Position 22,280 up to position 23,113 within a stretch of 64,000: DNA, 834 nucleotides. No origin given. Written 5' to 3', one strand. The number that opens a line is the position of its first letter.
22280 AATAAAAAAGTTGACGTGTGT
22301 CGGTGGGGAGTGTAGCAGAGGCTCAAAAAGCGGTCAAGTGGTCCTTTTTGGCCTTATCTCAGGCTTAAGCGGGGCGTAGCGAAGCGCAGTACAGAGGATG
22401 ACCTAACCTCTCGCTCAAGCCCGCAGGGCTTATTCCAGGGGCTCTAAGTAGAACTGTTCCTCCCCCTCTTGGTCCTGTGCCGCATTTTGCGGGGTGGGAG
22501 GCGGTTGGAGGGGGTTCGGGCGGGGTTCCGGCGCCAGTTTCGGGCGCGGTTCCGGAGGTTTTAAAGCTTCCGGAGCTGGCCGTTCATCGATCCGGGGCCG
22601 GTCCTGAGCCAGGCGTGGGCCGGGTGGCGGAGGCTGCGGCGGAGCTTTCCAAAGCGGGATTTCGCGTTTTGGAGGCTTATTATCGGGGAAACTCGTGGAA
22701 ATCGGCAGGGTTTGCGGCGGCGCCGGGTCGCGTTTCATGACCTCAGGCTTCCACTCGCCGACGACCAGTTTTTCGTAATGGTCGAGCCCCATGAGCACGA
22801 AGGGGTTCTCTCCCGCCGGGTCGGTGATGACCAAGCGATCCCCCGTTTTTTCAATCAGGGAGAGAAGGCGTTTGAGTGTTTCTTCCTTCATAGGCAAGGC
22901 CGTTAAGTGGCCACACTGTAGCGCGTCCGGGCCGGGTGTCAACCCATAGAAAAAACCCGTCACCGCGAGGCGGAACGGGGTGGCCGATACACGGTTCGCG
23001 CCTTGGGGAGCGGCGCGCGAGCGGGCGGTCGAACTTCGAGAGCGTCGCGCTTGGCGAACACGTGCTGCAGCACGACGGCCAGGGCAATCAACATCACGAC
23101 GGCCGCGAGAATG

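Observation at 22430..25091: Five-gene cassette of uncharacterised small and membrane proteins interrupting the str operon between fusA and tuf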

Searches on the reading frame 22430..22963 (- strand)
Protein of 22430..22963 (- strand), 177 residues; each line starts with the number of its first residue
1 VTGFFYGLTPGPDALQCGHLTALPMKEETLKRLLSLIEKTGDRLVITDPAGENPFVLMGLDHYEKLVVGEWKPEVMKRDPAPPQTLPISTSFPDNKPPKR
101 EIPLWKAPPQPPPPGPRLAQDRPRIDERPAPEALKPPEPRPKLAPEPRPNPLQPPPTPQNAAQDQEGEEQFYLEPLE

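Call 3: search_protein_families(library=pfam, proteins=[window:22430-22963:-], max_evalue=1)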
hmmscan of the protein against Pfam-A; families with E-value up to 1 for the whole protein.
window:22430-22963:- (177 aa): 1 family
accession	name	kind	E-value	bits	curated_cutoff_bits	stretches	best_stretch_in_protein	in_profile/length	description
PF02604.26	PhdYeFM_antitox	-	0.0025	18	29.8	1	30-67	13-49/74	Antitoxin Phd_YefM, type II toxin-antitoxin system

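Call 4: search_protein_families(library=ncbifam, proteins=[window:22430-22963:-], max_evalue=1)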
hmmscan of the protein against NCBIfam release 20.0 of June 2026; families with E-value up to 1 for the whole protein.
window:22430-22963:- (177 aa): 0 families

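Call 17: find_homologous_proteins(query=window:22433-22891:-)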
Query window:22433-22891:- (153 aa): 62 proteins with E <= 0.001 among 225 candidates.
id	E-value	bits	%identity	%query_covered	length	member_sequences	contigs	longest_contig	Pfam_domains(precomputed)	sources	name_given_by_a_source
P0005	1.2e-91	323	100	100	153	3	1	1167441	-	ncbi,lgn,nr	ncbi:MAG: hypothetical protein QY323_03330 [Patescibacteria group bacterium]|nr:MAG: hypothetical pr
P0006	2.0e-66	241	79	100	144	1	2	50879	-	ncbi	-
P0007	1.3e-65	238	75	100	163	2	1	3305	-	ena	-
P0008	8.2e-65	236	78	100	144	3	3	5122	-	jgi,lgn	jgi:hypothetical protein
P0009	2.3e-61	225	74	100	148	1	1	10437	-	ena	-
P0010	5.2e-59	217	75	100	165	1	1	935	-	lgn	-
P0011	1.6e-58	215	72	100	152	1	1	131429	-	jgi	jgi:hypothetical protein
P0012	2.7e-58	215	75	100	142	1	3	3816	-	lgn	-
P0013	5.8e-58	213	73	100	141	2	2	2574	-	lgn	-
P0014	1.8e-57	212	73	100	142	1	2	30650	-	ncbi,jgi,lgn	-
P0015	2.2e-57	212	73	100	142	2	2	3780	-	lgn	-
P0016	7.7e-57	210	75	100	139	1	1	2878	-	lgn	-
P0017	7.7e-57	210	73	100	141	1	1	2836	-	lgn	-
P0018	1.0e-56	209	73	100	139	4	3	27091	-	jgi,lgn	-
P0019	1.2e-56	209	71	100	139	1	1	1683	-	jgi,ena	jgi:hypothetical protein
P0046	2.7e-43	166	60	97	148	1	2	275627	-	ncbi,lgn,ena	-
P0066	7.3e-4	37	27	99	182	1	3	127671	-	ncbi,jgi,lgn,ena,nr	ncbi:TPA: hypothetical protein DEP96_02035 [Candidatus Uhrbacteria bacterium]|nr:hypothetical protei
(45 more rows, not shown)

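Call 19: find_encoding_contigs(protein=P0011, flank=8000, max_places=2)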
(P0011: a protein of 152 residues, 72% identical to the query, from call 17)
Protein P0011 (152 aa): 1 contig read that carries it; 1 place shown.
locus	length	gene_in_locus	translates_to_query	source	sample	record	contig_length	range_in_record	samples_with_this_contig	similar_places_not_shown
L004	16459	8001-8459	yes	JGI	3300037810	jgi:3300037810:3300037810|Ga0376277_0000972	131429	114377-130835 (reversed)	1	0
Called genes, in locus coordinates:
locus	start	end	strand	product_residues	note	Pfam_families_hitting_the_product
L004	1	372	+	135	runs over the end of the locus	-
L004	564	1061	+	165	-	PF00334:NDK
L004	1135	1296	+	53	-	-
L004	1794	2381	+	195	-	PF13489:Methyltransf_23, PF03848:TehB, PF13847:Methyltransf_31, PF08241:Methyltransf_11, PF08242:Methyltransf_12, PF13649:Methyltransf_25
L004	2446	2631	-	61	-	PF00830:Ribosomal_L28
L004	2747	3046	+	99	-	-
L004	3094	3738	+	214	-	PF02163:Peptidase_M50 (weak)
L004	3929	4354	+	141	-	PF00164:Ribosom_S12_S23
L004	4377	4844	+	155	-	PF00177:Ribosomal_S7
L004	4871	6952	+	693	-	PF00009:GTP_EFTU, PF03144:GTP_EFTU_D2, PF22042:EF-G_D2, PF14492:EFG_III, PF16658:RF3_C, PF03764:EFG_IV, PF00679:EFG_C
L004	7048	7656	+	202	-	-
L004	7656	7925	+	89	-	-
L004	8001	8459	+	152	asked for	-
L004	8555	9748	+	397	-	PF00009:GTP_EFTU, PF03144:GTP_EFTU_D2, PF03143:GTP_EFTU_D3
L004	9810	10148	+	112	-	PF00338:Ribosomal_S10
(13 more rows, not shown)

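Call 20: find_encoding_contigs(protein=P0046, flank=8000, max_places=2)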
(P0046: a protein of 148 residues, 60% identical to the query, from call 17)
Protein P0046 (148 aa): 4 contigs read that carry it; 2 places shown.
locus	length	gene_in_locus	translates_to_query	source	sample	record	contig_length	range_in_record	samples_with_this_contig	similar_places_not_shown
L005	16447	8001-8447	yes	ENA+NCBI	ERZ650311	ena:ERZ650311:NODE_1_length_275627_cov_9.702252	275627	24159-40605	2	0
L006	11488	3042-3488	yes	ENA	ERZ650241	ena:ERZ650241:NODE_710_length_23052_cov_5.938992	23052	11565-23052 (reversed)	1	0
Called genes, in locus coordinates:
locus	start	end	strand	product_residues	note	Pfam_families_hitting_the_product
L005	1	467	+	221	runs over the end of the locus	-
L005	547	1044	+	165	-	PF00334:NDK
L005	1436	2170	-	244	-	-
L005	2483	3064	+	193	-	PF13489:Methyltransf_23, PF03848:TehB, PF13847:Methyltransf_31 (weak), PF08241:Methyltransf_11, PF08242:Methyltransf_12 (faint), PF13649:Methyltransf_25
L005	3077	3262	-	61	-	PF00830:Ribosomal_L28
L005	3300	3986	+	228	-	PF02163:Peptidase_M50 (weak)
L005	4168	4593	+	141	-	PF00164:Ribosom_S12_S23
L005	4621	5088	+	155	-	PF00177:Ribosomal_S7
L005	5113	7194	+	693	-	PF00009:GTP_EFTU, PF03144:GTP_EFTU_D2, PF22042:EF-G_D2, PF14492:EFG_III, PF16658:RF3_C (weak), PF03764:EFG_IV, PF00679:EFG_C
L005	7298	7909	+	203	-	-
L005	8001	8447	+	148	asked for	-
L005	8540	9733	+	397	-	PF00009:GTP_EFTU, PF03144:GTP_EFTU_D2, PF03143:GTP_EFTU_D3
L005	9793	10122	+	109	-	PF00338:Ribosomal_S10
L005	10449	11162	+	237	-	PF00297:Ribosomal_L3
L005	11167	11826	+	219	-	PF00573:Ribosomal_L4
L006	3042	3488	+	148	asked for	-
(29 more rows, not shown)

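Call 21: find_encoding_contigs(protein=P0066, flank=8000, max_places=2)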
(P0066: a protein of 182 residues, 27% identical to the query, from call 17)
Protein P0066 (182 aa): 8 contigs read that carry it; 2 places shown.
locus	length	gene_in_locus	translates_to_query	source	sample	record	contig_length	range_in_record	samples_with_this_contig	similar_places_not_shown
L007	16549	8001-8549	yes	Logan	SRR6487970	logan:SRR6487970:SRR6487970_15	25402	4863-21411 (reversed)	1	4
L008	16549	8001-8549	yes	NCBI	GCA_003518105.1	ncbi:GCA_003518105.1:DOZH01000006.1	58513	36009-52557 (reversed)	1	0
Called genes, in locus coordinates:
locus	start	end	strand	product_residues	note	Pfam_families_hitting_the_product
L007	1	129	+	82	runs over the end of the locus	PF15919:HicB_lk_antitox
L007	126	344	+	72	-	PF07927:HicA_toxin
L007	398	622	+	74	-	-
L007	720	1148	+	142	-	PF00164:Ribosom_S12_S23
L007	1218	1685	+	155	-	PF00177:Ribosomal_S7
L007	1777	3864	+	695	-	PF00009:GTP_EFTU, PF03144:GTP_EFTU_D2, PF22042:EF-G_D2, PF14492:EFG_III, PF16658:RF3_C, PF03764:EFG_IV, PF00679:EFG_C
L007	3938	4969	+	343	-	PF00156:Pribosyltran (faint)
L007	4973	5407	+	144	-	-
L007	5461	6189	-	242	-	-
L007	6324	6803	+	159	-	-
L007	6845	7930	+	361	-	-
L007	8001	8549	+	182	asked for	-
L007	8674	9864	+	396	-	PF00009:GTP_EFTU, PF03144:GTP_EFTU_D2, PF03143:GTP_EFTU_D3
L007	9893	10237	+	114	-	PF00338:Ribosomal_S10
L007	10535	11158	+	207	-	PF00297:Ribosomal_L3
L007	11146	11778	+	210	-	PF00573:Ribosomal_L4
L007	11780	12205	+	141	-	PF00276:Ribosomal_L23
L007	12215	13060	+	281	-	PF00181:Ribosomal_L2_N, PF03947:Ribosomal_L2_C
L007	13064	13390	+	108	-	PF00203:Ribosomal_S19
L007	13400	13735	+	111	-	PF00237:Ribosomal_L22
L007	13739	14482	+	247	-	PF07650:KH_2, PF00189:Ribosomal_S3_C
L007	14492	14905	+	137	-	PF00252:Ribosomal_L16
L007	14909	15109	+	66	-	PF00831:Ribosomal_L29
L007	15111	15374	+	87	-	PF00366:Ribosomal_S17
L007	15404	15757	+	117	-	PF00238:Ribosomal_L14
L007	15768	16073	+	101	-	PF00467:KOW, PF17136:ribosomal_L24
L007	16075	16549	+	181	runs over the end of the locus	PF00281:Ribosomal_L5, PF00673:Ribosomal_L5_C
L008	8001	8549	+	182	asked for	-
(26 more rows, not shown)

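Call 25: find_related_loci(query=A1, collection=genome_contigs, flank=8000)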
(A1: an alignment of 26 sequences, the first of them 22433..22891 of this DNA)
Query A1 (153 aa) in genome_contigs; peptide patterns used: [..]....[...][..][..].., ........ (x = any residue, [..] = any of these).
157 stretches matched a pattern; 121 encode a relative of the query (tblastn E <= 1e-3); the best 80 are kept; 80 distinct loci.
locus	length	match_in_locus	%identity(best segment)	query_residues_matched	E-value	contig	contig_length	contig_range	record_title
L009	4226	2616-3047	81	1-153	2e-71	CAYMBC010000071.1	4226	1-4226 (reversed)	MAG TPA_asm: uncultured Gammaproteobacteria bacterium isolate SRP300315_co1_28 genome assembly, contig: NODE_8825_length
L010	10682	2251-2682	78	1-153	8e-67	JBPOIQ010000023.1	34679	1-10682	MAG: Minisyncoccota bacterium isolate MAG_380 c_000000562206, whole genome shotgun sequence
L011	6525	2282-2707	73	1-153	2e-63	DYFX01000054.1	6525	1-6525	MAG TPA_asm: Candidatus Paceibacter sp. isolate BE2011_4_66_9 Afr_mines_BE2011_2207_length_6525_cov_3_317156, whole geno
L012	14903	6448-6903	73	1-153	2e-60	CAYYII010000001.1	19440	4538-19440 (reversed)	MAG TPA_asm: uncultured Gammaproteobacteria bacterium isolate SRP219642_co6_407 genome assembly, contig: NODE_2320_lengt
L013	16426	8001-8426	75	1-153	2e-59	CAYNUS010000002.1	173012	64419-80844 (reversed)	MAG TPA_asm: uncultured Gammaproteobacteria bacterium isolate SRP239054_co1_192 genome assembly, contig: NODE_49_length_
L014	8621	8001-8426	72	1-153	2e-59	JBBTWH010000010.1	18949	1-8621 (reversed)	MAG: Patescibacteria group bacterium isolate H41-bin254_1 H41_bin254_1_000000000010, whole genome shotgun sequence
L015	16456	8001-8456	72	1-153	9e-59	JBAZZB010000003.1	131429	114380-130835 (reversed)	MAG: Patescibacteria group bacterium isolate SO_2017_GW1_96 NODE_972_length_131429_cov_1.944007_OW334_2017, whole genome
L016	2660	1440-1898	66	1-153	3e-54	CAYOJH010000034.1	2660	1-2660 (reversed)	MAG TPA_asm: uncultured Gammaproteobacteria bacterium isolate SRP193066_co2_65 genome assembly, contig: NODE_24036_lengt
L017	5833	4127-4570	64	1-153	4e-48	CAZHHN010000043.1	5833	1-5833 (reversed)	MAG TPA_asm: uncultured Gammaproteobacteria bacterium isolate SRP193066_co2_114 genome assembly, contig: NODE_7110_lengt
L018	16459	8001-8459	61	1-153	8e-47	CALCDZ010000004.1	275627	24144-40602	MAG TPA_asm: uncultured bacterium isolate SRR6231216_bin.15_CONCOCT_v1.1_MAG genome assembly, contig: ERZ650311.1, whole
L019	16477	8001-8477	28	6-153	3e-16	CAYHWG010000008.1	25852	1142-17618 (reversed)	MAG TPA_asm: uncultured Gammaproteobacteria bacterium isolate ERP119705_co15_652 genome assembly, contig: NODE_1631_leng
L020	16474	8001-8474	29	6-153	8e-16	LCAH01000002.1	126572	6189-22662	MAG: Candidatus Uhrbacteria bacterium GW2011_GWC2_41_11 UU35_C0002, whole genome shotgun sequence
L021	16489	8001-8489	30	6-153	2e-15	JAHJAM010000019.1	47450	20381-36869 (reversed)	MAG: Patescibacteria group bacterium isolate Modern_marine.mb.212 Modern_marine.mb.212_k141_1541130, whole genome shotgu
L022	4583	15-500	31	6-153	4e-15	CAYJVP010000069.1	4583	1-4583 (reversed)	MAG TPA_asm: uncultured Gammaproteobacteria bacterium isolate ERP125453_co1_234 genome assembly, contig: NODE_25836_leng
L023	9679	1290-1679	30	3-153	2e-14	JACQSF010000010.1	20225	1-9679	MAG: Candidatus Uhrbacteria bacterium isolate NC_groundwater_1378_Ag_S-0.2um_51_101 S_p2_S4_coassembly_k141_815605, whol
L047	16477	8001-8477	27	3-153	1e-12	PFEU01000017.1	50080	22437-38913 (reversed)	MAG: Candidatus Uhrbacteria bacterium CG10_big_fil_rev_8_21_14_0_10_48_16 CG10_8_21_14_0.10_scaffold_903_c, whole genome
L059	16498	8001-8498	26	6-153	8e-12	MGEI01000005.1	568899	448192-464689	MAG: Candidatus Uhrbacteria bacterium RIFCSPLOWO2_01_FULL_47_17 rifcsplowo2_01_scaffold_74, whole genome shotgun sequenc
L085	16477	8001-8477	28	1-153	4e-10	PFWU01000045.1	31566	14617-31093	MAG: Candidatus Uhrbacteria bacterium CG_4_9_14_3_um_filter_50_9 CG_4_9_14_3_um_filter_150_scaffold_917_c, whole genome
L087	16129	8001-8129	47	1-43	4e-10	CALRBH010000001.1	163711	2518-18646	MAG: Candidatus Uhrbacteria bacterium RIFOXYB12_FULL_58_10 isolate ZH-03nov15-118 genome assembly, contig: ZH-3nov15-C14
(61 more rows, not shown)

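Call 29: search_solved_structures(query=A3, max_evalue=10, show_alignments=3)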
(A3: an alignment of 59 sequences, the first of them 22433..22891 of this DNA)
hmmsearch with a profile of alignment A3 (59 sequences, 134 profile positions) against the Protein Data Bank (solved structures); distinct sequences matched with E-value up to 10: 2.
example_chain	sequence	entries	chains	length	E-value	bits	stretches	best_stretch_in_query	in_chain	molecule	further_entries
2z4h_A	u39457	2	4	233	1.4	13.2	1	15-32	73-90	Copper homeostasis protein cutF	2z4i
8wql_EF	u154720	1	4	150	6.1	11.1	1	56-111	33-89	LPP2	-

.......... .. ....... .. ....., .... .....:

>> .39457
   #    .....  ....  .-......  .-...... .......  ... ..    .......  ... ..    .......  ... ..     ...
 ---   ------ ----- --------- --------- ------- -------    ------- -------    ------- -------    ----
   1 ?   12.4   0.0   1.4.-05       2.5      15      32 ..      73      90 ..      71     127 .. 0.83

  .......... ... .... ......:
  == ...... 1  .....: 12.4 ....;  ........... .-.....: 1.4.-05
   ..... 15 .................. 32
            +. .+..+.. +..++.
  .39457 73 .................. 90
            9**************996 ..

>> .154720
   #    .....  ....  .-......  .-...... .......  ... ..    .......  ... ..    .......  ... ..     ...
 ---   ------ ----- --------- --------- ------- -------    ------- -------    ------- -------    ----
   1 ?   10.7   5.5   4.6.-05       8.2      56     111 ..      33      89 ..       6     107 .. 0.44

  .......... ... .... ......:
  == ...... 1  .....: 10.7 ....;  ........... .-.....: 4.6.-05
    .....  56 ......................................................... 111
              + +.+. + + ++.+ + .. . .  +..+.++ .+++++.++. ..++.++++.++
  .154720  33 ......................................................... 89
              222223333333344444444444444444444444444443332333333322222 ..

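Call 34: predict_structure(alignment_id=A3)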
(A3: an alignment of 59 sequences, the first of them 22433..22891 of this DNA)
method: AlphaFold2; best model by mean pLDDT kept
length: 153 residues; sequences in the alignment: 59
mean_pLDDT: 66.9   pTM: 0.31
mean pLDDT of the five models: 66.9, 64.3, 62.6, 62.5, 62.2
residues with pLDDT >= 90: 32; 70-90: 23; 50-70: 78; < 50: 20
segments of 3 or more residues with pLDDT < 50: 135-140
pLDDT, mean of each block of 10 residues (from residue 1): 91 93 92 90 74 56 54 59 57 50 51 59 55 48 70 77
secondary structure, 60 per line:
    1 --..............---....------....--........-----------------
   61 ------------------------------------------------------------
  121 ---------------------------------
elements in order: H3-16 E20-23 E30-33 H36-43

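Call 36: fold_search(model_id=the predicted structure, library=pdb)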
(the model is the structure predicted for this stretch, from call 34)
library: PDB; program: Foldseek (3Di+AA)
matches with E <= 10: 427; with E <= 0.001: 0
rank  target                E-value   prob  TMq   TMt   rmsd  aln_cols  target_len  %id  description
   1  3oei_F                3.6e-01  0.72  0.22  0.36   6.3        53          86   28  Crystal structure of Mycobacterium tuberculosis RelJK (Rv3357-Rv3358-RelBE3) (released 2011-03-16)
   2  2nnn_C                3.6e-01  0.51  0.14  0.16   8.1        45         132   22  Crystal structure of probable transcriptional regulator from Pseudomonas aeruginosa (released 2006-11-21)
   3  7v6w_D                4.4e-01  0.54  0.23  0.38  14.3        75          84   20  Crystal structure of heterohexameric Sa2YoeB-Sa2YefM complex bound to 26bp-DNA (released 2021-12-15)
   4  2nnn_D                4.7e-01  0.47  0.15  0.16   8.2        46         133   24  Crystal structure of probable transcriptional regulator from Pseudomonas aeruginosa (released 2006-11-21)
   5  8aga                  5.1e-01  0.44  0.14  0.16   8.3        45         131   22  Structure of p-hydroxy benzoic acid ligand bound HosA transcriptional regulator from enteropathogenic Escherichia coli O (released 2023-08-02)
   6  3oei_I                5.4e-01  0.87  0.24  0.42   4.7        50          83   22  Crystal structure of Mycobacterium tuberculosis RelJK (Rv3357-Rv3358-RelBE3) (released 2011-03-16)
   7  7v5y_A                5.8e-01  0.92  0.25  0.60   2.7        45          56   18  Crystal structure of hexameric complex of Sa2YoeB-Sa2YefM toxin-antitoxin from Staphylococcus aureus (released 2021-12-15)
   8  3oei_N                5.8e-01  0.82  0.24  0.41   6.1        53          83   24  Crystal structure of Mycobacterium tuberculosis RelJK (Rv3357-Rv3358-RelBE3) (released 2011-03-16)
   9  7v6w_A                6.2e-01  0.91  0.25  0.58   2.4        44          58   18  Crystal structure of heterohexameric Sa2YoeB-Sa2YefM complex bound to 26bp-DNA (released 2021-12-15)
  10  5hli_B                6.2e-01  0.21  0.14  0.16   9.8        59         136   12  Structure of Disulfide formed AbfR (released 2017-01-25)
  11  8pq4                  7.1e-01  0.35  0.14  0.16   8.3        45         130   22  Structure of HosA transcriptional regulator from enteropathogenic Escherichia coli O127:H6 (strain E2348/69) (released 2023-07-19)
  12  4mnu_A                8.1e-01  0.30  0.15  0.15   9.2        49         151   16  Crystal Structure of Uncharacterized SlyA-like Transcription Regulator from Listeria monocytogenes (released 2013-09-25)
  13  3oei_A                8.6e-01  0.54  0.22  0.36   6.2        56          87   30  Crystal structure of Mycobacterium tuberculosis RelJK (Rv3357-Rv3358-RelBE3) (released 2011-03-16)
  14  8xzu                  8.6e-01  0.35  0.14  0.16   8.5        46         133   22  HosA transcriptional regulator from enteropathogenic Escherichia coli O127:H6 (strain E2348/69) bound with 4-hydroxy ben (released 2024-08-28)
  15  4fht_A                9.2e-01  0.38  0.14  0.15   7.2        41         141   15  Crystal Structure of the PcaV transcriptional regulator from Streptomyces coelicolor in complex with its natural ligan (released 2013-04-24)
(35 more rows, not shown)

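Call 42: search_protein_representatives(alignment_id=A3)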
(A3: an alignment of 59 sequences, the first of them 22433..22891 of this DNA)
Query: 59 sequences, 134 profile positions. Proteins with E-value up to 0.001 (for the whole library): 1563; up to 1e-10: 480; up to 1e-30: 2. The best 150 are listed.
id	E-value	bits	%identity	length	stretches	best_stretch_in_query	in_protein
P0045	1.7e-47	178.1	-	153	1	6-134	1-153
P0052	2.8e-32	128.8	-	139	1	1-134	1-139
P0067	2.0e-30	122.8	-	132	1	1-134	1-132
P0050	3.6e-30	121.9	-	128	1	1-134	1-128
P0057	3.8e-29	118.6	-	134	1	1-134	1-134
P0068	7.1e-28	114.5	-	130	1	6-134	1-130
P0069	8.6e-28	114.3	-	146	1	1-134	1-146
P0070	1.4e-27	113.6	-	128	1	1-134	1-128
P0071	2.8e-27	112.6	-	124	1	1-134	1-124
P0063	3.5e-27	112.3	-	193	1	1-134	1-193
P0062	8.2e-27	111.1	-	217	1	1-134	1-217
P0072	2.3e-26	109.6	-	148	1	1-134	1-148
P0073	3.3e-26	109.1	-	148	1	1-134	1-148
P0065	9.2e-26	107.7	-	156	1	1-133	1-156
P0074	1.1e-25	107.4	-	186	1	1-134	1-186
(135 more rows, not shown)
